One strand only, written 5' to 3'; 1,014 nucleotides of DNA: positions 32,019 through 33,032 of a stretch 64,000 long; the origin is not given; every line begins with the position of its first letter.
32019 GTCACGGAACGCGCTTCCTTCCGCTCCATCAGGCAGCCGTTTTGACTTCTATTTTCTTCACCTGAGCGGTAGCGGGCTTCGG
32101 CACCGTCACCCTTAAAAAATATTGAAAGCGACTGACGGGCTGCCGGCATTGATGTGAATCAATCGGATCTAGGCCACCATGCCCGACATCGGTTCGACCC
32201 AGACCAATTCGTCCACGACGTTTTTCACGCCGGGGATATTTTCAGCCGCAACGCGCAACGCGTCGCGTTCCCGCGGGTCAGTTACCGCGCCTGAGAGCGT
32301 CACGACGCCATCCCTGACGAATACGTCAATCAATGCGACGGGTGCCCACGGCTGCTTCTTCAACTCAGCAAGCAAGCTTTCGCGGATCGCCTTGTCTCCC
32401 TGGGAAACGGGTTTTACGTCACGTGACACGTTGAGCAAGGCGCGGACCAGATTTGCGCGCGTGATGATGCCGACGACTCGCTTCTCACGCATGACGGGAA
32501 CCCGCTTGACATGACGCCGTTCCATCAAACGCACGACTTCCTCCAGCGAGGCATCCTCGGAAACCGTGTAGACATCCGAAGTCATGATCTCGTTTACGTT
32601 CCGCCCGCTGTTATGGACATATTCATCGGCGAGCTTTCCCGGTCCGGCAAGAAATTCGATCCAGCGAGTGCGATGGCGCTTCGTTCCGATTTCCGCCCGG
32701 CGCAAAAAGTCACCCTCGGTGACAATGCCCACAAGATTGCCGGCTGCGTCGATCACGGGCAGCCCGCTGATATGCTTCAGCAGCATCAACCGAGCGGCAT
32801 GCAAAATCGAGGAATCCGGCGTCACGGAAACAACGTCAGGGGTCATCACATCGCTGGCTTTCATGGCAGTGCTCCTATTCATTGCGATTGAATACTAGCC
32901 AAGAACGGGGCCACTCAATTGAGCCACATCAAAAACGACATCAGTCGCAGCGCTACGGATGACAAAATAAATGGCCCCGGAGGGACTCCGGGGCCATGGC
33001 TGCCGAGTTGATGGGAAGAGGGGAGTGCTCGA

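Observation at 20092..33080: Dense array of FNR/FixK boxes: a micro-oxic regulon island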

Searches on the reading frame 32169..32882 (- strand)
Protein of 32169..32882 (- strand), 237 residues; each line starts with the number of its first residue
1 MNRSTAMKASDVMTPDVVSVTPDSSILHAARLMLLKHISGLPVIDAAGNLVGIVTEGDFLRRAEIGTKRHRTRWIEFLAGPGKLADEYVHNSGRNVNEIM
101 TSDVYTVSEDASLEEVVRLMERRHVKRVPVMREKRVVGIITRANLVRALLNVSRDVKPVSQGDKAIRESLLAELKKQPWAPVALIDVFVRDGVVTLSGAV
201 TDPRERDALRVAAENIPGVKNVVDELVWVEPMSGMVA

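Call 6: search_protein_families(library=pfam, proteins=[window:32169-32882:-])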
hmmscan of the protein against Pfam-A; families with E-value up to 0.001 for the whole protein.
window:32169-32882:- (237 aa): 2 families
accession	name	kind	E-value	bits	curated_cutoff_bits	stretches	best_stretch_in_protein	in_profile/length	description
PF00571.33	CBS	-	3.9e-34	117.2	24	2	9-62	1-54/57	CBS domain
PF04972.22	BON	-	5.5e-15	55.8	27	1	163-228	2-67/69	BON domain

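Call 19: find_related_loci(query=window:32169-32864:-, collection=genome_contigs, flank=10000)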
Query window:32169-32864:- (231 aa) in genome_contigs; peptide patterns used: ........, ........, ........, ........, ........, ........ (x = any residue, [..] = any of these).
259 stretches matched a pattern; 73 encode a relative of the query (tblastn E <= 1e-3); 73 distinct loci.
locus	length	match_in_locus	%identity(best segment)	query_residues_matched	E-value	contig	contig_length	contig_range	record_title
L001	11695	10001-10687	63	1-229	8e-96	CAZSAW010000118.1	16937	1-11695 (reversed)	MAG TPA_asm: uncultured Hyphomicrobiales bacterium isolate binchicken_co84_25 genome assembly, contig: k141_1528838, who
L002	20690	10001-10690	67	1-230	4e-94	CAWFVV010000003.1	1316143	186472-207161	MAG: uncultured Alphaproteobacteria bacterium isolate MFD04967.bin.1.195 genome assembly, contig: contig_3909, whole gen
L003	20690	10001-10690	62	1-230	1e-87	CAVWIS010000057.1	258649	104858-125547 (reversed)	MAG: uncultured Alphaproteobacteria bacterium isolate MFD02159.bin.2.123 genome assembly, contig: contig_66616, whole ge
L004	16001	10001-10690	57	1-230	1e-87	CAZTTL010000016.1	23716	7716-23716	MAG TPA_asm: uncultured Rhodoplanes sp. isolate SRP214966_co3_393 genome assembly, contig: NODE_2662_length_23716_cov_12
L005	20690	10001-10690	60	1-230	7e-86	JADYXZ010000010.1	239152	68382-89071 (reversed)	MAG: Bradyrhizobiaceae bacterium isolate SJ505 c_000000941407, whole genome shotgun sequence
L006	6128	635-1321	59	1-229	2e-85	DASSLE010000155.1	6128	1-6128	MAG TPA_asm: Pseudolabrys sp. isolate SMAG_U1162 k141_428272, whole genome shotgun sequence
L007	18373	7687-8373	59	1-229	2e-85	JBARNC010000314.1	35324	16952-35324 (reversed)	MAG: Pseudolabrys sp. isolate MFD10948_ilm_asm_bin10 k127_170046, whole genome shotgun sequence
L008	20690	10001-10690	60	1-230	2e-85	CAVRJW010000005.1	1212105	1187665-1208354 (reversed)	MAG: uncultured Alphaproteobacteria bacterium isolate MFD05521.bin.1.214 genome assembly, contig: contig_32334, whole ge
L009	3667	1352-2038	59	1-229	3e-85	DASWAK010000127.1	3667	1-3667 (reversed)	MAG TPA_asm: Pseudolabrys sp. isolate SMAG_U2654 k141_137315, whole genome shotgun sequence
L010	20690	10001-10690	58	1-230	1e-82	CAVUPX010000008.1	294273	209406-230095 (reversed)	MAG: uncultured Alphaproteobacteria bacterium isolate MFD03975.bin.1.276 genome assembly, contig: contig_35868, whole ge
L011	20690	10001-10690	57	1-230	5e-82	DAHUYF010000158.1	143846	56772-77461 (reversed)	MAG TPA_asm: Rhodospirillales bacterium isolate clean1664 k141_214930, whole genome shotgun sequence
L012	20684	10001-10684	57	1-229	4e-78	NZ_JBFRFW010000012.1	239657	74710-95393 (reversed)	Bradyrhizobium sp. 2TAF24 SCAFFOLD_11, whole genome shotgun sequence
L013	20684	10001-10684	56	1-229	8e-78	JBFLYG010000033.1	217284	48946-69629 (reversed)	MAG: Pseudomonadota bacterium isolate MAG079 MAG079_33, whole genome shotgun sequence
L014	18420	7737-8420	52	1-229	7e-76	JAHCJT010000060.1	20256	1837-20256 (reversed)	MAG: Alphaproteobacteria bacterium isolate TGS_PRO8 PRO8_60, whole genome shotgun sequence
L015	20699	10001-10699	53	1-230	1e-74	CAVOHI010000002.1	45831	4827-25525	MAG: uncultured Alphaproteobacteria bacterium isolate MFD00125.bin.2.52 genome assembly, contig: contig_10325, whole gen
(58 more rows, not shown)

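Call 35: find_related_loci(query=window:32169-32864:-, collection=metagenome_contigs, flank=10000)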
Query window:32169-32864:- (231 aa) in metagenome_contigs; peptide patterns used: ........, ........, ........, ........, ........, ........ (x = any residue, [..] = any of these).
400 stretches matched a pattern; 234 encode a relative of the query (tblastn E <= 1e-3); the best 80 are kept; 80 distinct loci.
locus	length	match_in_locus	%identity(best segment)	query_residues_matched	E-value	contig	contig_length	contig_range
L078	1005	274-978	84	1-231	3e-141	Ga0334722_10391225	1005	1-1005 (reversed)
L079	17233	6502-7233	97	1-231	4e-148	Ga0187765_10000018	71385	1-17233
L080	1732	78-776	68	1-230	1e-108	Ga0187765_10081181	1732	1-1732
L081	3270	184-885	68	1-231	7e-104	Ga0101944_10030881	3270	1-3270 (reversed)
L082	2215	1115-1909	67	1-230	1e-104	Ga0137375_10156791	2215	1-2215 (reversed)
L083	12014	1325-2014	66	1-230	7e-98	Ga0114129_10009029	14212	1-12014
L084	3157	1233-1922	65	1-230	2e-98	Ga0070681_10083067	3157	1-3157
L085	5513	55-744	66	1-230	8e-97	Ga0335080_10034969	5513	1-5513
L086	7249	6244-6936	65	1-231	4e-95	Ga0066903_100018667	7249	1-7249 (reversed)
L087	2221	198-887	64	1-230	6e-99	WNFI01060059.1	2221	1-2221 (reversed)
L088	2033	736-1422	64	1-230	3e-99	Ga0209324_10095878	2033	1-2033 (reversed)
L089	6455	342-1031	67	1-230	2e-94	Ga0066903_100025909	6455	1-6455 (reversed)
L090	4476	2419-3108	66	1-230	5e-94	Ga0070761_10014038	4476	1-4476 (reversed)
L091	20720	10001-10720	66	1-230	3e-93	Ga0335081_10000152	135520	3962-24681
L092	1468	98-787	61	1-230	3e-99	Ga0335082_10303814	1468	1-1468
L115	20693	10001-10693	59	1-230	1e-85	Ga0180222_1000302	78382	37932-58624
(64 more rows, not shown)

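Call 47: search_protein_families(library=ncbifam, proteins=[window:32169-32864:-], max_evalue=0.001)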
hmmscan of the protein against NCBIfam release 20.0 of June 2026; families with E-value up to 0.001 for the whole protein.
window:32169-32864:- (231 aa): 28 families (the best 25 are shown)
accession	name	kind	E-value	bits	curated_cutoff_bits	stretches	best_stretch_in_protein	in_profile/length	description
NF011447.0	PRK14869.2-3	equivalog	1.4e-14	53.6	522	2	80-151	60-132/540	putative manganese-dependent inorganic diphosphatase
NF053603.1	HhpR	exception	3.2e-14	52.8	520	2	4-55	225-276/282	CBS domain-containing high hydrostatic pressure regulator HhpR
NF041552.1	TF_PrdR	equivalog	1.9e-13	49.6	795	1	85-143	67-125/577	sigma-54 dependent transcriptional regulator PrdR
TIGR01302.1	IMP_dehydrog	equivalog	5.2e-13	48.7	481.5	2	81-142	136-199/450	IMP dehydrogenase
NF011449.0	PRK14869.2-5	equivalog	3e-12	46.3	411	2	79-146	58-127/451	putative manganese-dependent inorganic diphosphatase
NF011442.0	PRK14869.1-4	equivalog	3.4e-12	45.6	400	2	82-145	64-128/543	putative manganese-dependent inorganic diphosphatase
NF011440.0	PRK14869.1-2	equivalog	1.8e-11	43.4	746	2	83-163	62-143/541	putative manganese-dependent inorganic diphosphatase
NF011443.0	PRK14869.1-5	equivalog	4.9e-11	41.7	335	2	81-148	62-130/546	putative manganese-dependent inorganic diphosphatase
NF053863.1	DS11_antiphage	equivalog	5.9e-11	42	260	2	10-49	84-123/305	CBS domain-containing anti-phage protein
TIGR01186.1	proV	subfamily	8.4e-11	41.6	326.6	1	86-144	300-358/363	betaine/proline/choline family ABC transporter ATP-binding protein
NF011441.0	PRK14869.1-3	equivalog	8.8e-10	37.8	753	1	81-147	61-128/548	putative manganese-dependent inorganic diphosphatase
TIGR00400.1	mgtE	equivalog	9.6e-10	37.8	232.75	1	84-146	191-254/450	magnesium transporter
NF038279.1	TF_CBS_SpxR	exception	1.5e-09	37.1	600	1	86-149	247-311/427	CBS-HotDog domain-containing transcription factor SpxR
NF011446.0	PRK14869.2-2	equivalog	8.5e-09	34.4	601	1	82-188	70-179/576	putative manganese-dependent inorganic diphosphatase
TIGR00393.1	kpsF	subfamily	1.2e-08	34.9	203.7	0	87-134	219-267/268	KpsF/GutQ family sugar-phosphate isomerase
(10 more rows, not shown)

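Call 65: search_protein_families(library=pfam, proteins=[L007:5021-5746:+, L007:5983-7503:+, L007:3400-4920:-, L007:9165-9740:+, L007:9707-11488:+, L115:9373-9804:-, L115:10769-11362:+, L005:8858-9763:+, L115:8810-9343:+, L115:11501-12625:+])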
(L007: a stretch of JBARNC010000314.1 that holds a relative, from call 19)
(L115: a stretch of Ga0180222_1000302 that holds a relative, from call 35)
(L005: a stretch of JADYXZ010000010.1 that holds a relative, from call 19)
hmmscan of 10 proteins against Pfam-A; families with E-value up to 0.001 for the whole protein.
L007:5021-5746:+ (241 aa): 3 families
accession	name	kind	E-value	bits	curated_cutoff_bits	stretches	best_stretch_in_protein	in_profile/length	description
PF13545.12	HTH_Crp_2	-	2.4e-20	72.7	27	1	168-239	1-70/70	Crp-like helix-turn-helix domain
PF00325.26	Crp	-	7e-16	58.1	21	1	189-216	1-28/32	Bacterial regulatory proteins, crp family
PF00027.35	cNMP_binding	-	1e-13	51.5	27.5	1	55-135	4-87/89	Cyclic nucleotide-binding domain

L007:5983-7503:+ (506 aa): 1 family
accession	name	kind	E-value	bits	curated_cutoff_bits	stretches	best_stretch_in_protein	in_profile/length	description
PF01593.30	Amino_oxidase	-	9.8e-07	28.8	19.8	1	196-477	197-431/443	Flavin containing amine oxidoreductase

L007:3400-4920:- (506 aa): 8 families
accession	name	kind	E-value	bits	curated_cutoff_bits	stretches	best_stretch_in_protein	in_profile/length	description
PF02518.31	HATPase_c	-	4e-28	98.5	26.4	1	390-495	2-108/111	Histidine kinase-, DNA gyrase B-, and HSP90-like ATPase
PF00989.32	PAS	-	1.4e-19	70.6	22.6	1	139-250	2-112/113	PAS fold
PF13426.13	PAS_9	-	9.9e-11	42.3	27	1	148-253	1-103/103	PAS domain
PF00512.31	HisKA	-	1.8e-10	41.2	26.9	1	277-344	2-63/66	His Kinase A (phospho-acceptor) domain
PF13188.13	PAS_8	-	1.6e-06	28.2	21.8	1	139-189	2-49/65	PAS domain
PF08448.16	PAS_4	-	1.7e-06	28.6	23.1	1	144-255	1-109/110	PAS fold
PF13493.11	DUF4118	-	0.00013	22.1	28.4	1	27-86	1-60/107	Domain of unknown function (DUF4118)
PF24820.1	Diguanyl_cycl_sensor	-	0.00014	22.2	28.1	1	145-240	3-100/109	Diguanylate cyclase-like sensor domain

L007:9165-9740:+ (191 aa): 1 family
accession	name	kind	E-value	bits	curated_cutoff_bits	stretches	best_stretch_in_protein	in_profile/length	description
PF07813.17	LTXXQ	-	1.7e-18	67.6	24.3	1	88-176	3-98/100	LTXXQ motif family protein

L007:9707-11488:+ (593 aa): 1 family
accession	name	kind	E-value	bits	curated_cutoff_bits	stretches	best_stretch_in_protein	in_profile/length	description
PF00115.25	COX1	-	7e-117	391.4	34.8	1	131-560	4-436/436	Cytochrome C and Quinol oxidase polypeptide I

L115:9373-9804:- (143 aa): 0 families

L115:10769-11362:+ (197 aa): 1 family
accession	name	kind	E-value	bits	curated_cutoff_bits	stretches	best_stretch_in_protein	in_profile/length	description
PF04679.21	DNA_ligase_A_C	-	4.4e-30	104.4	27.5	1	89-181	2-94/94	ATP dependent DNA ligase C terminal region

L005:8858-9763:+ (301 aa): 1 family
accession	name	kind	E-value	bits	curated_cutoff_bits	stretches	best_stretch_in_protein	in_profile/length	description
PF00696.33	AA_kinase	-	3e-27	96.3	24.9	1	1-280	1-232/234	Amino acid kinase family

L115:8810-9343:+ (177 aa): 1 family
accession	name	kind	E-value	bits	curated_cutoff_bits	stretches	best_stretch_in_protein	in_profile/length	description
PF10025.14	DUF2267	-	5.4e-34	117.5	29.8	1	47-169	2-122/122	Uncharacterized conserved protein (DUF2267)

L115:11501-12625:+ (374 aa): 3 families
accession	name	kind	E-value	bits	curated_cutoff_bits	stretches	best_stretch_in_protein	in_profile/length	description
PF02405.21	MlaE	-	4.2e-70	236.1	22.5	1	158-367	2-211/212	Permease MlaE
PF13466.11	STAS_2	-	9.6e-07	29.3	29.2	1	16-93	1-75/80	STAS domain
PF01740.26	STAS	-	0.00068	19.8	22.6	0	20-93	17-89/106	STAS domain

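Call 69: search_protein_families(library=ncbifam, proteins=[L007:5054-5746:+])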
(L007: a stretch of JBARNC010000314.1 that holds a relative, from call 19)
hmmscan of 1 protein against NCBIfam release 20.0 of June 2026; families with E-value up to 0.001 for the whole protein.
L007:5054-5746:+ (230 aa): 10 families
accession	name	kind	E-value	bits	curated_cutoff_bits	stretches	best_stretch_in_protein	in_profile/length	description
NF050806.1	TransRegFixKCaul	equivalog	8.2e-75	250.7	300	1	34-228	18-213/215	transcriptional regulator FixK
NF008365.0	PRK11161.1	subfamily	3.9e-26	91.8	228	1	42-228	50-242/250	fumarate/nitrate reduction transcriptional regulator Fnr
NF045989.1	TransRegFnrLRhodb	equivalog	1.5e-25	89.9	300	1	48-225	45-231/245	transcriptional regulator FnrL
NF006901.0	PRK09392.1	equivalog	3.6e-15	55.9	211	1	44-228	35-220/236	transcriptional activator FtrB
NF052518.1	TransRegLdrP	equivalog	2.5e-13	50.5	300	1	44-227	4-186/195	transcriptional regulator LdrP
NF050815.1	TransActFtrBCaul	equivalog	2.1e-09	37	300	1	44-228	37-222/251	transcriptional activator FtrB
NF053664.1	TransRegPtrACyano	equivalog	3.5e-09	36.3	300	1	60-222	30-193/196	Crp/Fnr family transcriptional regulator PtrA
NF010499.0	PRK13918.1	equivalog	1e-08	34.9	274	1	56-228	28-200/205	CRP/FNR family transcriptional regulator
NF008732.0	PRK11753.1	equivalog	4.3e-08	32.9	266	1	45-212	29-204/214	cAMP-activated global transcriptional regulator CRP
TIGR03697.1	NtcA_cyano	equivalog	0.00014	21.7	244.95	1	54-222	8-185/193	global nitrogen regulator NtcA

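Call 92: find_homologous_proteins(query=window:32169-32864:-, max_evalue=1e-40)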
Query window:32169-32864:- (231 aa): 6616 proteins with E <= 1e-40 among 8000 candidates; the best 120 are listed.
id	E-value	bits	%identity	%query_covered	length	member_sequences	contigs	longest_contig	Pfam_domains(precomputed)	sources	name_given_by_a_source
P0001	6.8e-140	482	97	100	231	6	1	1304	PF04972.23,PF00571.34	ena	-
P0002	7.2e-120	416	84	100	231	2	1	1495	PF04972.23,PF00571.34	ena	-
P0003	6.9e-110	384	80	100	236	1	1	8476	PF04972.23,PF00571.34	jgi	jgi:CBS domain-containing protein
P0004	4.4e-107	375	77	100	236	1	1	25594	PF04972.23,PF00571.34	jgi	jgi:CBS domain-containing protein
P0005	5.8e-107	374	76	100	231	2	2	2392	PF04972.23,PF00571.34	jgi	jgi:CBS domain-containing protein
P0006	1.2e-105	370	78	97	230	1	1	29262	PF04972.23,PF00571.34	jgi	jgi:CBS domain-containing protein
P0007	1.0e-104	367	75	100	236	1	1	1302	PF04972.23,PF00571.34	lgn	-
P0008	1.2e-104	367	75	100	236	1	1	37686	PF04972.23,PF00571.34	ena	-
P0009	1.3e-104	367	75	100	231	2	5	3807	PF04972.23,PF00571.34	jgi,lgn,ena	jgi:CBS domain-containing protein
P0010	1.5e-104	366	74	100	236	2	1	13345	PF04972.23,PF00571.34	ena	-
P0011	5.0e-103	361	75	100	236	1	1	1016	PF04972.23,PF00571.34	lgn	-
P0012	5.7e-103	361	72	100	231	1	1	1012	PF04972.23,PF00571.34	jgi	jgi:CBS domain-containing protein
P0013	1.0e-102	360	72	100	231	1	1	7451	PF04972.23,PF00571.34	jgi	jgi:CBS domain-containing protein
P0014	3.7e-102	359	71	100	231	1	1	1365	PF04972.23,PF00571.34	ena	-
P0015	1.2e-101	357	74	100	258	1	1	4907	PF04972.23,PF00571.34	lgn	-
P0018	6.9e-101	354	71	100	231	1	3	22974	PF04972.23,PF00571.34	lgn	-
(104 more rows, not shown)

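Call 93: find_encoding_contigs(protein=P0003, flank=8000, max_places=1)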
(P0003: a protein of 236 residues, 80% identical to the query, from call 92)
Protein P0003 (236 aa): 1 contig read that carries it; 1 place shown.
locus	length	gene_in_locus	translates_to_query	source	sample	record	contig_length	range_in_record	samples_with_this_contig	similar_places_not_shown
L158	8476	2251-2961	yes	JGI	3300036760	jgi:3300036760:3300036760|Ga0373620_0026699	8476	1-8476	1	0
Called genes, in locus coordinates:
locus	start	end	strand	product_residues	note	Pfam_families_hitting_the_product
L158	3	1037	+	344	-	PF20436:LonB_AAA-LID, PF05362:Lon_C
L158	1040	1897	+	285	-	-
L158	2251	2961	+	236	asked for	PF00571:CBS, PF04972:BON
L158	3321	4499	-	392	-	PF13433:Peripla_BP_5, PF13458:Peripla_BP_6, PF01094:ANF_receptor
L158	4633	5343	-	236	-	PF00005:ABC_tran, PF13304:AAA_21 (faint)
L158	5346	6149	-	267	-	PF00005:ABC_tran, PF13304:AAA_21 (faint), PF12399:BCA_ABC_TP_C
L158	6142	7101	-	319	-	PF02653:BPD_transp_2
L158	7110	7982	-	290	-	PF02653:BPD_transp_2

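Call 94: find_encoding_contigs(protein=P0004, flank=10000, max_places=1)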
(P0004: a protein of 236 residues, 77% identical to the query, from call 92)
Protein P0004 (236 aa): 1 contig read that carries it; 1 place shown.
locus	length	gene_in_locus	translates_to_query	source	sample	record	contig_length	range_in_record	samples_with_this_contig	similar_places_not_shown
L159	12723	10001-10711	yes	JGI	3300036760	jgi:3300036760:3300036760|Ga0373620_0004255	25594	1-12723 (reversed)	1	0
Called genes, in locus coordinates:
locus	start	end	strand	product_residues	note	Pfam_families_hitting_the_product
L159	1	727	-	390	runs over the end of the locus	PF00990:GGDEF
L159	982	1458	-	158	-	PF00380:Ribosomal_S9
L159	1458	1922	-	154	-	PF00572:Ribosomal_L13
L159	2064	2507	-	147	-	PF13622:4HBT_3 (weak), PF03061:4HBT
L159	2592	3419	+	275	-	PF00378:ECH_1, PF16113:ECH_2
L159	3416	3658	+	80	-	-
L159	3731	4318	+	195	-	PF02629:CoA_binding (weak), PF13380:CoA_binding_2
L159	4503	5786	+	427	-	PF01053:Cys_Met_Meta_PP, PF00155:Aminotran_1_2 (weak), PF01041:DegT_DnrJ_EryC1, PF00266:Aminotran_5 (weak), PF01212:Beta_elim_lyase (faint)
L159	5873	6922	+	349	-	PF16868:NMT1_3, PF12974:Phosphonate-bd (weak)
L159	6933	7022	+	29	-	-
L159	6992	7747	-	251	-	PF00378:ECH_1, PF16113:ECH_2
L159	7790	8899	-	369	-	PF02628:COX15-CtaA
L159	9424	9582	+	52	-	-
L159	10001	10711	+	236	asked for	PF00571:CBS, PF04972:BON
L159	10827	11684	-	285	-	-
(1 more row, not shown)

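Call 95: find_encoding_contigs(protein=P0006, flank=10000, max_places=1)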
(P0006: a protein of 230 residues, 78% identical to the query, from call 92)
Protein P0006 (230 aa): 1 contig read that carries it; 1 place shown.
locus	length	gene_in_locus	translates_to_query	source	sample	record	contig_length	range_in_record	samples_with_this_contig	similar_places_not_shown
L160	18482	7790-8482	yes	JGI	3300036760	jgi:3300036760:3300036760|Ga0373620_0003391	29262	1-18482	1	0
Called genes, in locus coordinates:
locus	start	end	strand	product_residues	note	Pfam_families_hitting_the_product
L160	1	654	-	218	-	?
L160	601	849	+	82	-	-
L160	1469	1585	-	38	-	-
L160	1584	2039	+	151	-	PF10025:DUF2267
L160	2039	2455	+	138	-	PF12616:DUF3775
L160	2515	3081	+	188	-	PF02482:Ribosomal_S30AE, PF00313:CSD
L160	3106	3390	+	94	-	-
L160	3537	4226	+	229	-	PF00571:CBS, PF04972:BON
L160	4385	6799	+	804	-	PF20437:LonC_helical, PF13654:AAA_32, PF20436:LonB_AAA-LID, PF05362:Lon_C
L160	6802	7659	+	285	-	-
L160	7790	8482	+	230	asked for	PF00571:CBS, PF04972:BON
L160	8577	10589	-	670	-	PF01135:PCMT, PF00398:RrnaAD (weak), PF05139:Erythro_esteras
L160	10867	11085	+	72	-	PF06150:ChaB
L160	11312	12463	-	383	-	PF11339:DUF3141, PF12697:Abhydrolase_6 (weak), PF00561:Abhydrolase_1, PF06850:PHB_depo_C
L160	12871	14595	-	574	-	PF12551:PHBC_N, PF07167:PhaC_N, PF00561:Abhydrolase_1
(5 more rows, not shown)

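Call 96: find_encoding_contigs(protein=P0008, flank=10000, max_places=1)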
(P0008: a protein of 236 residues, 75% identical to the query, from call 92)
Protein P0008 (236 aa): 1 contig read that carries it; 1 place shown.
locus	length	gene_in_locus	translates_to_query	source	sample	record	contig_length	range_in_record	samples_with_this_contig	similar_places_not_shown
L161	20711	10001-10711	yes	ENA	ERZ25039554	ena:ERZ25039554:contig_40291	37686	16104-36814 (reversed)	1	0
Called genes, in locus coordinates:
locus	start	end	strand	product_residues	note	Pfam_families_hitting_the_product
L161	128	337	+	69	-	-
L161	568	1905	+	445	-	PF01548:DEDD_Tnp_IS110, PF02371:Transposase_20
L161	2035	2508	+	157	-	PF13358:DDE_3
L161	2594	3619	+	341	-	PF00676:E1_dh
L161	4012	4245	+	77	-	PF02779:Transket_pyr (weak)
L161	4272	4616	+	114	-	PF02780:Transketolase_C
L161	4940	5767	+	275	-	PF00582:Usp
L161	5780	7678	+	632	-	PF00122:E1-E2_ATPase, PF00702:Hydrolase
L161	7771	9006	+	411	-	PF00324:AA_permease, PF03845:Spore_permease (weak), PF13520:AA_permease_2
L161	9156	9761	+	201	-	-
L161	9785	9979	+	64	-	-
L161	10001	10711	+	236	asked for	PF00571:CBS, PF04972:BON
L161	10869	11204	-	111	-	-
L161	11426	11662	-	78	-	-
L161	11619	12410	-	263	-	PF13194:DUF4010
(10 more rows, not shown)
